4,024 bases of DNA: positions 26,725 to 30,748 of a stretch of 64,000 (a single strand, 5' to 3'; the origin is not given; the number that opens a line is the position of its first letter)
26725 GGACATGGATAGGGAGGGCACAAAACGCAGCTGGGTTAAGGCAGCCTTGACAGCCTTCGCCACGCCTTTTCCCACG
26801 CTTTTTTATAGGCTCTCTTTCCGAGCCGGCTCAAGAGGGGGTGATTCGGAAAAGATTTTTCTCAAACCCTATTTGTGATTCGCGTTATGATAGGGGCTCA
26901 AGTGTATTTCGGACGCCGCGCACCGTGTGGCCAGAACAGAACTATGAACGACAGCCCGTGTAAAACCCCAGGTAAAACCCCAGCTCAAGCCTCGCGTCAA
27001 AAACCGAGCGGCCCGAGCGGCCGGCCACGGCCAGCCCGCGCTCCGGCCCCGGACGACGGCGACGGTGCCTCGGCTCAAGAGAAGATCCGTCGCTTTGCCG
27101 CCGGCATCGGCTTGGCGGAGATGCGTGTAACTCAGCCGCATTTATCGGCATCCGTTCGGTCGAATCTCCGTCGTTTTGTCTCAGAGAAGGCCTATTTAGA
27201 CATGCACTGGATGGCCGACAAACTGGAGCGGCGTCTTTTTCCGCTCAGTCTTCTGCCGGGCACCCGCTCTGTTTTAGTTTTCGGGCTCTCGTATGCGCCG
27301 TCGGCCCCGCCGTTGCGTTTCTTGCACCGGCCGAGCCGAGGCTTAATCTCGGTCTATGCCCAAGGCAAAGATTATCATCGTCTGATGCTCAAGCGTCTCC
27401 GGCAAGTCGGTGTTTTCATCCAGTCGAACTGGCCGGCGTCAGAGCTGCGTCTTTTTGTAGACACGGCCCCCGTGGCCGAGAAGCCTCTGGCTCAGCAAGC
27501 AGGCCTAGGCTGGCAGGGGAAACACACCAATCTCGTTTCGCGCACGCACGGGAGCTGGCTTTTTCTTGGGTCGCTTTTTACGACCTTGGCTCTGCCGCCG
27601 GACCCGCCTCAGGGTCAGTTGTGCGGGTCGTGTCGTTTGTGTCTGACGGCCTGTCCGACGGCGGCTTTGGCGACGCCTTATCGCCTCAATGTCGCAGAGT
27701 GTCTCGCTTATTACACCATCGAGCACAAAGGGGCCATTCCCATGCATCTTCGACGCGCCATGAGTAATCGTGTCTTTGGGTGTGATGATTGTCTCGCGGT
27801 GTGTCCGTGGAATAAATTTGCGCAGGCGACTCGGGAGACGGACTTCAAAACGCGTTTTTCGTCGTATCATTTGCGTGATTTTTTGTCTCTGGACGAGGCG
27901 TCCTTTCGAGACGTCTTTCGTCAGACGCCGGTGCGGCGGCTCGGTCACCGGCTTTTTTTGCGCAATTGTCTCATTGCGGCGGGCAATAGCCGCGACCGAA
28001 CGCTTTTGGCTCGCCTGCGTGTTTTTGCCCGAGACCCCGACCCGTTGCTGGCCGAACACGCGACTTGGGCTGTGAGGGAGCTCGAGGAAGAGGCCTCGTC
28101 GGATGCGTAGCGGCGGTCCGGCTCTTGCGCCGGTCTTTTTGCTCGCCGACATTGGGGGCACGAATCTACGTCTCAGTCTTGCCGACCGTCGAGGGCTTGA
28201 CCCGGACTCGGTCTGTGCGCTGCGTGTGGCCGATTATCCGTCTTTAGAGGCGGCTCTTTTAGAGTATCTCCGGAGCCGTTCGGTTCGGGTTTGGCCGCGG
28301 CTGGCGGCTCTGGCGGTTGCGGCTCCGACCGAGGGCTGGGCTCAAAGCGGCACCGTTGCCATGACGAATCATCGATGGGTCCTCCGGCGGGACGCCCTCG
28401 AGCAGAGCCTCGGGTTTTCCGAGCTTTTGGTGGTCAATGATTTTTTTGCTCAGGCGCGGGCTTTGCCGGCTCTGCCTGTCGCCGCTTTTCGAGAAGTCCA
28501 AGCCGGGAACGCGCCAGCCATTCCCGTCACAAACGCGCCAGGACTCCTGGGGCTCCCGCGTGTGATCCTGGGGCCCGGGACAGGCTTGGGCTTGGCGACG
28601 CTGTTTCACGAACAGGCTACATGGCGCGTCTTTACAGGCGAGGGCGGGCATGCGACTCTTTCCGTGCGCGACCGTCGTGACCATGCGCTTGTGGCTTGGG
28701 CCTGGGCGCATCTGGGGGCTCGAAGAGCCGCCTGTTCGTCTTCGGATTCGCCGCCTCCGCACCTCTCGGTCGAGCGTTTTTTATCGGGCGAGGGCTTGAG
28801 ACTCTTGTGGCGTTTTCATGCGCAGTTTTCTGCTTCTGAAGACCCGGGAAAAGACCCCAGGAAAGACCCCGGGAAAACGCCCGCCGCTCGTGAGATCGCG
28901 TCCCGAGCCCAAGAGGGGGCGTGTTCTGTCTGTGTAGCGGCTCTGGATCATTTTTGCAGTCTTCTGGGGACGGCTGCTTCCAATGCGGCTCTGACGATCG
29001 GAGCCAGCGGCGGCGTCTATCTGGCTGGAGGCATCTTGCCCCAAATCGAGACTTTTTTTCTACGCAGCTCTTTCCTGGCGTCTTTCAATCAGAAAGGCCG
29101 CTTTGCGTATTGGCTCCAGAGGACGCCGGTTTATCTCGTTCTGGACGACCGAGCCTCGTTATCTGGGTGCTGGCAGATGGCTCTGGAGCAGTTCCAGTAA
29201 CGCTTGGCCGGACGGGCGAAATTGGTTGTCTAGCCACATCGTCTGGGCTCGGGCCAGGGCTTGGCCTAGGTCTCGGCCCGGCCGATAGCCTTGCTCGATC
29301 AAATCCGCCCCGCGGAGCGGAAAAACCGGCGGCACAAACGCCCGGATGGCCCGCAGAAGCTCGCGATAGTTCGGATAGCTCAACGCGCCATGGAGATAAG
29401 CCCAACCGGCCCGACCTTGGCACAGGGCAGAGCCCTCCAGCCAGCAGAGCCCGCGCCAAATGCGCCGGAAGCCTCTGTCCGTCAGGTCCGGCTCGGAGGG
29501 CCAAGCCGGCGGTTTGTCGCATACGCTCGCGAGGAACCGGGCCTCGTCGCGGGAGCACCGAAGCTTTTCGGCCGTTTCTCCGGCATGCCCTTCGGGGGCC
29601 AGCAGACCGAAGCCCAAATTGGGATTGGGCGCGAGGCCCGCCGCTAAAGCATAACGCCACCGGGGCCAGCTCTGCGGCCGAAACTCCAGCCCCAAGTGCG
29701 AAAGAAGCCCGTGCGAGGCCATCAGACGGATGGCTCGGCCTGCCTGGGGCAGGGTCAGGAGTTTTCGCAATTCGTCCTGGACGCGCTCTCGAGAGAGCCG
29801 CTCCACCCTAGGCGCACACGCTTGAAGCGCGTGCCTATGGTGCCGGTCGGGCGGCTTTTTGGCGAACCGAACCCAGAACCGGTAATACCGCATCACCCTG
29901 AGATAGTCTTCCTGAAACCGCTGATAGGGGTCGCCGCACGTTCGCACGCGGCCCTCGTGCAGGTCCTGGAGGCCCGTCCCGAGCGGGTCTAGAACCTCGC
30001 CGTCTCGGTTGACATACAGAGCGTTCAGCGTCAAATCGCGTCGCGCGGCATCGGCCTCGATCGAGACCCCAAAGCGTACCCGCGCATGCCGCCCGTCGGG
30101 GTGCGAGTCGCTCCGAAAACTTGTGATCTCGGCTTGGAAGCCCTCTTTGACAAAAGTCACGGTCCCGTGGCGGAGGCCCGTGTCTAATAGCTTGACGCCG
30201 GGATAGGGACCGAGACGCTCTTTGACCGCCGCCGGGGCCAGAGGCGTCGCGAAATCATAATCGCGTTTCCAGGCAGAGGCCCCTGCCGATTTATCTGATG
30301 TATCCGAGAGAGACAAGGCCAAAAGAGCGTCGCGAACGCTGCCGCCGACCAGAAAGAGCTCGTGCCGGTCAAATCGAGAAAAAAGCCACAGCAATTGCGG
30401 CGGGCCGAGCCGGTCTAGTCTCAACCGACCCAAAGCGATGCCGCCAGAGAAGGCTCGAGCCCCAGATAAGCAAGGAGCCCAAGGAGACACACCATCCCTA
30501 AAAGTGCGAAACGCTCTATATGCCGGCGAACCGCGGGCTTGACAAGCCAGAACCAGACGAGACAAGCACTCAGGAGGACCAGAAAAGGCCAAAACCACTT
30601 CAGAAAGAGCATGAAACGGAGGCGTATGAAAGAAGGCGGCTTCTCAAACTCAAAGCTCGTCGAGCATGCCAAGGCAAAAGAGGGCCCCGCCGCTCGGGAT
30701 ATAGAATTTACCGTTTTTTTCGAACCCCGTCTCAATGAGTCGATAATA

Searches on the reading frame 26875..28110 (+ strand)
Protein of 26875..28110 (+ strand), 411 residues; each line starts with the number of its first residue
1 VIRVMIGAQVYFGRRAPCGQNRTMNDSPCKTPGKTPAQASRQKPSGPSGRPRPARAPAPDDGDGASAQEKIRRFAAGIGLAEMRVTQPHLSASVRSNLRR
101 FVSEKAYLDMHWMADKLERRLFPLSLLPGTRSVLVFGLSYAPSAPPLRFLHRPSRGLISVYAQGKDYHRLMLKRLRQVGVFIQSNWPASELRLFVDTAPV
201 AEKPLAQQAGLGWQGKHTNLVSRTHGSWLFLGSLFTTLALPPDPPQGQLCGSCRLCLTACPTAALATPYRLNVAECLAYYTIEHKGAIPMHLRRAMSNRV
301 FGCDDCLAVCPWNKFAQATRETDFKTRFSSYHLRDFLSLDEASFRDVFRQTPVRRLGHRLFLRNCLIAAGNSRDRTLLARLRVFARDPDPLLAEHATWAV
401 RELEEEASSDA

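Call 15: search_protein_families(library=ncbifam, proteins=[window:26875-28110:+], max_evalue=0.00001)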
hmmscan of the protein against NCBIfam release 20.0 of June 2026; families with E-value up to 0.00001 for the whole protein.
window:26875-28110:+ (411 aa): 2 families
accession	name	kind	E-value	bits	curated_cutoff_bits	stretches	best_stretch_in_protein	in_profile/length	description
TIGR00276.1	TIGR00276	equivalog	1.1e-114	383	200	1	71-402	1-336/337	tRNA epoxyqueuosine(34) reductase QueG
TIGR02486.1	RDH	subfamily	1.6e-07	31.5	160.35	1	202-314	153-280/314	reductive dehalogenase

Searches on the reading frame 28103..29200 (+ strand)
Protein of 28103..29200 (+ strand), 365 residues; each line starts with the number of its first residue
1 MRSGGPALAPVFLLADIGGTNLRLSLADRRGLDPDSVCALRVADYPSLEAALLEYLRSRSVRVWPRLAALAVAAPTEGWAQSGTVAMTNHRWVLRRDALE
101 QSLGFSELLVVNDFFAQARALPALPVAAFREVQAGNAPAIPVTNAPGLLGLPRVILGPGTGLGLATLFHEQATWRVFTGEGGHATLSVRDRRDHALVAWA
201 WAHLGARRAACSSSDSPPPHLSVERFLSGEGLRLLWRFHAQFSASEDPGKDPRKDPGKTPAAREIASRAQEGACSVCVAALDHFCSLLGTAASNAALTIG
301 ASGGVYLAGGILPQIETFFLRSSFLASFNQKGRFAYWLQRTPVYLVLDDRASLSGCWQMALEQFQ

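Call 15: search_protein_families(library=ncbifam, proteins=[window:28103-29200:+], max_evalue=0.00001)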
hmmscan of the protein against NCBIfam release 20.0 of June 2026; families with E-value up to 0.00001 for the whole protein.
window:28103-29200:+ (365 aa): 7 families
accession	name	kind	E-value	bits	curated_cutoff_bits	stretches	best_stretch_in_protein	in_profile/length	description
NF001416.0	PRK00292.1-3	equivalog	1.8e-76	257.5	383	1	12-356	13-327/339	glucokinase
TIGR00749.1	glk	equivalog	1.7e-65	221.4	225.45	1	13-355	1-313/315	glucokinase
NF001415.0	PRK00292.1-2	equivalog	1.3e-64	218.6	333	1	12-358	4-339/346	glucokinase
NF010701.0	PRK14101.1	equivalog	7e-61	206.2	920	1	13-362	21-330/638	bifunctional transcriptional regulator/glucokinase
NF001414.0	PRK00292.1-1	equivalog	1.7e-55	188.5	502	1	13-356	6-309/321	glucokinase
NF001417.0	PRK00292.1-4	equivalog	2e-49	168.1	468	1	12-356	15-320/342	glucokinase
NF009073.0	PRK12408.1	subfamily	3.8e-45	154.5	240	1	9-347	15-319/338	glucokinase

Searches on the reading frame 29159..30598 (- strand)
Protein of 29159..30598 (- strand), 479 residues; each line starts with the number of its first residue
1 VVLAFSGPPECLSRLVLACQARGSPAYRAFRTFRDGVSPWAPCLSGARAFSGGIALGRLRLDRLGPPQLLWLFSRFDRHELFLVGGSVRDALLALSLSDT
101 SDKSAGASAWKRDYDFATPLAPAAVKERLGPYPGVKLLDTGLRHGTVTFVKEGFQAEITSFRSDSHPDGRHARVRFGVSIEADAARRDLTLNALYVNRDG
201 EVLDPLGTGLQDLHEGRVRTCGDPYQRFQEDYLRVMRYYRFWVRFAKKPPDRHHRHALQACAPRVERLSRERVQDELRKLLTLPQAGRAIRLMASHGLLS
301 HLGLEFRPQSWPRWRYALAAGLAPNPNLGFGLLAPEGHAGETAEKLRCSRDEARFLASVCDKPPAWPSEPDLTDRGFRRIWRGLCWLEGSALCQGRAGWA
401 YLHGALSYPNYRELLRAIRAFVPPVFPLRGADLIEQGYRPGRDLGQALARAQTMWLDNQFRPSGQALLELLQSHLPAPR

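Call 15: search_protein_families(library=ncbifam, proteins=[window:29159-30598:-], max_evalue=0.00001)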
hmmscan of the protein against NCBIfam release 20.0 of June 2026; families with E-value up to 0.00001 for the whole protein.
window:29159-30598:- (479 aa): 8 families
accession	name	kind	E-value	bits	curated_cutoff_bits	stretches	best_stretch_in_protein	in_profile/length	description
TIGR02692.1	tRNA_CCA_actino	equivalog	8.1e-38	130.2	438.8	1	78-301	27-238/466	CCA tRNA nucleotidyltransferase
NF009814.0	PRK13299.1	equivalog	1e-37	130.1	290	1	79-302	21-225/396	CCA tRNA nucleotidyltransferase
TIGR01942.1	pcnB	subfamily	8.3e-24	84.2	305.65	1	80-302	31-237/425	polynucleotide adenylyltransferase PcnB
NF008137.0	PRK10885.1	equivalog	4.2e-16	58.7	451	1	176-301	80-205/409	multifunctional CCA addition/repair protein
NF008634.1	PRK11623.1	equivalog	9.8e-13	47.5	702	1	173-245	151-223/469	polynucleotide adenylyltransferase PcnB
NF009812.0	PRK13297.1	equivalog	1.3e-11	44.3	624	1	178-310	93-223/364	tRNA CCA-pyrophosphorylase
NF009813.0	PRK13298.1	equivalog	5.3e-11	42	606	1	175-246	79-146/417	tRNA CCA-pyrophosphorylase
NF009811.0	PRK13296.1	equivalog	6.3e-08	31.8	469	1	178-245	82-145/360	CCA tRNA nucleotidyltransferase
